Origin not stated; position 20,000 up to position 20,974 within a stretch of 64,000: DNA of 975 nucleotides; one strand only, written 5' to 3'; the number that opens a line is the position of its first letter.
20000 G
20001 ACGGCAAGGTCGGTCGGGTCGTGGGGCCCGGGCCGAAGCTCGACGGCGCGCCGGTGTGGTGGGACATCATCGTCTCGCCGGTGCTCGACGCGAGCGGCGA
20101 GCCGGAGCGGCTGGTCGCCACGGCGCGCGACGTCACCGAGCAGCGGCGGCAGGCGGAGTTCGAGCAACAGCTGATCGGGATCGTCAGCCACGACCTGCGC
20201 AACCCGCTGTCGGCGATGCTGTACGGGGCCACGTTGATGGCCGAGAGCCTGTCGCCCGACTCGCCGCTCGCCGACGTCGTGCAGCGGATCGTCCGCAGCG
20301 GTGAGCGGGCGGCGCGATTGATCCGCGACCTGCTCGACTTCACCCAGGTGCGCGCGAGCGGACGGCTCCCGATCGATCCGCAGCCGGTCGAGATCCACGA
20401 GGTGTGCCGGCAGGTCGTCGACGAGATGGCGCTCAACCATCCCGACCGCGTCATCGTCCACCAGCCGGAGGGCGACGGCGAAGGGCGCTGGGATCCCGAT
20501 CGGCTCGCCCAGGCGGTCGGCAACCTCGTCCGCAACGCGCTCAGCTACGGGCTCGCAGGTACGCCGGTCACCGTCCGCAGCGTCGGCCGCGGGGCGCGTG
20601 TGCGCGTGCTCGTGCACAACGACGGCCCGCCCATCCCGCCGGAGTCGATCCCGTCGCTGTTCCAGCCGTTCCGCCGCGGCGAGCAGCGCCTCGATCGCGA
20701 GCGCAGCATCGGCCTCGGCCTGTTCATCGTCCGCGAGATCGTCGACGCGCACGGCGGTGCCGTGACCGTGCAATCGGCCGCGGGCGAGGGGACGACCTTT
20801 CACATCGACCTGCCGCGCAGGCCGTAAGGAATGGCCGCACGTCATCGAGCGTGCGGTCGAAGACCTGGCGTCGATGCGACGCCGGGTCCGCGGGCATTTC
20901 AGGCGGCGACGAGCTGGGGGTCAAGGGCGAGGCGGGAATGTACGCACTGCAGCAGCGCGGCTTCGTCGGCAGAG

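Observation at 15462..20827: Three-gene phosphorelay operon headed by a histidine kinase with two complete kinase cores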

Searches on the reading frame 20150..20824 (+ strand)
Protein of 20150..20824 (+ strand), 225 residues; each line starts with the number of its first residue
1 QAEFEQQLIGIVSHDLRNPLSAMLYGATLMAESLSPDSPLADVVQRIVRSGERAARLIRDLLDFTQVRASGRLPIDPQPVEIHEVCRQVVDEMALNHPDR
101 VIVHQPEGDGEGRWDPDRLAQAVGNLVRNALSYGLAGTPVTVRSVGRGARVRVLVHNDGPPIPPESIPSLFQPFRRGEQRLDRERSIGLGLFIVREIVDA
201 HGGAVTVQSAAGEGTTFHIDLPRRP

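Call 33: search_solved_structures(query=window:20150-20824:+, max_evalue=0.000001, show_alignments=3)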
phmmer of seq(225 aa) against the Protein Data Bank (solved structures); distinct sequences matched with E-value up to 0.000001: 53.
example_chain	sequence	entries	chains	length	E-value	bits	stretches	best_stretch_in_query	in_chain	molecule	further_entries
8u4x_A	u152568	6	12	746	8.6e-29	103.9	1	6-222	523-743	histidine kinase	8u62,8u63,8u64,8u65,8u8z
9rcc_A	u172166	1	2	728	1.9e-28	102.7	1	4-224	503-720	Bacteriophytochrome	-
9eut_A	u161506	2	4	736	1.9e-28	102.7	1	4-224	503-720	Bacteriophytochrome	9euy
5c93_A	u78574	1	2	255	3.2e-20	75.8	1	6-225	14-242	Histidine kinase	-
4u7n_A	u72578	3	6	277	4.2e-20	75.4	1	6-225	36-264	Histidine protein kinase sensor protein | Histidine kinase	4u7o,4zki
4jas_A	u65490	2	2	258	4.4e-20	75.4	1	6-223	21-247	Histidine kinase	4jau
3dge_A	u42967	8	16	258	5.3e-20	75.1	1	6-223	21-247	Sensor protein | Histidine kinase | Sensor histidine kinase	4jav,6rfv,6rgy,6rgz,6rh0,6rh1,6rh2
2c2a_A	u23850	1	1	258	5.3e-20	75.1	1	6-223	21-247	SENSOR HISTIDINE KINASE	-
5uht_A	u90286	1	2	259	5.4e-20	75.1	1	6-223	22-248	Sensor histidine kinase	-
6azr_A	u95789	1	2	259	1e-19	74.2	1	6-223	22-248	Sensor histidine kinase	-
7zp0_A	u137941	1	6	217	1.4e-19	73.7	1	12-222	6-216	Sensor protein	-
7z8n_A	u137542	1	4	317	1.7e-19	73.4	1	5-221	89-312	Histidine kinase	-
6lgq_C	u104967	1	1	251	1.8e-19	73.3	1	5-224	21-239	Histidine kinase KdpD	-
6paj_A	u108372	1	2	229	3.2e-19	72.6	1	5-223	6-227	Sensor protein SrrB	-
6rh7_A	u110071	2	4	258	1.3e-18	70.6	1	6-223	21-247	Sensor histidine kinase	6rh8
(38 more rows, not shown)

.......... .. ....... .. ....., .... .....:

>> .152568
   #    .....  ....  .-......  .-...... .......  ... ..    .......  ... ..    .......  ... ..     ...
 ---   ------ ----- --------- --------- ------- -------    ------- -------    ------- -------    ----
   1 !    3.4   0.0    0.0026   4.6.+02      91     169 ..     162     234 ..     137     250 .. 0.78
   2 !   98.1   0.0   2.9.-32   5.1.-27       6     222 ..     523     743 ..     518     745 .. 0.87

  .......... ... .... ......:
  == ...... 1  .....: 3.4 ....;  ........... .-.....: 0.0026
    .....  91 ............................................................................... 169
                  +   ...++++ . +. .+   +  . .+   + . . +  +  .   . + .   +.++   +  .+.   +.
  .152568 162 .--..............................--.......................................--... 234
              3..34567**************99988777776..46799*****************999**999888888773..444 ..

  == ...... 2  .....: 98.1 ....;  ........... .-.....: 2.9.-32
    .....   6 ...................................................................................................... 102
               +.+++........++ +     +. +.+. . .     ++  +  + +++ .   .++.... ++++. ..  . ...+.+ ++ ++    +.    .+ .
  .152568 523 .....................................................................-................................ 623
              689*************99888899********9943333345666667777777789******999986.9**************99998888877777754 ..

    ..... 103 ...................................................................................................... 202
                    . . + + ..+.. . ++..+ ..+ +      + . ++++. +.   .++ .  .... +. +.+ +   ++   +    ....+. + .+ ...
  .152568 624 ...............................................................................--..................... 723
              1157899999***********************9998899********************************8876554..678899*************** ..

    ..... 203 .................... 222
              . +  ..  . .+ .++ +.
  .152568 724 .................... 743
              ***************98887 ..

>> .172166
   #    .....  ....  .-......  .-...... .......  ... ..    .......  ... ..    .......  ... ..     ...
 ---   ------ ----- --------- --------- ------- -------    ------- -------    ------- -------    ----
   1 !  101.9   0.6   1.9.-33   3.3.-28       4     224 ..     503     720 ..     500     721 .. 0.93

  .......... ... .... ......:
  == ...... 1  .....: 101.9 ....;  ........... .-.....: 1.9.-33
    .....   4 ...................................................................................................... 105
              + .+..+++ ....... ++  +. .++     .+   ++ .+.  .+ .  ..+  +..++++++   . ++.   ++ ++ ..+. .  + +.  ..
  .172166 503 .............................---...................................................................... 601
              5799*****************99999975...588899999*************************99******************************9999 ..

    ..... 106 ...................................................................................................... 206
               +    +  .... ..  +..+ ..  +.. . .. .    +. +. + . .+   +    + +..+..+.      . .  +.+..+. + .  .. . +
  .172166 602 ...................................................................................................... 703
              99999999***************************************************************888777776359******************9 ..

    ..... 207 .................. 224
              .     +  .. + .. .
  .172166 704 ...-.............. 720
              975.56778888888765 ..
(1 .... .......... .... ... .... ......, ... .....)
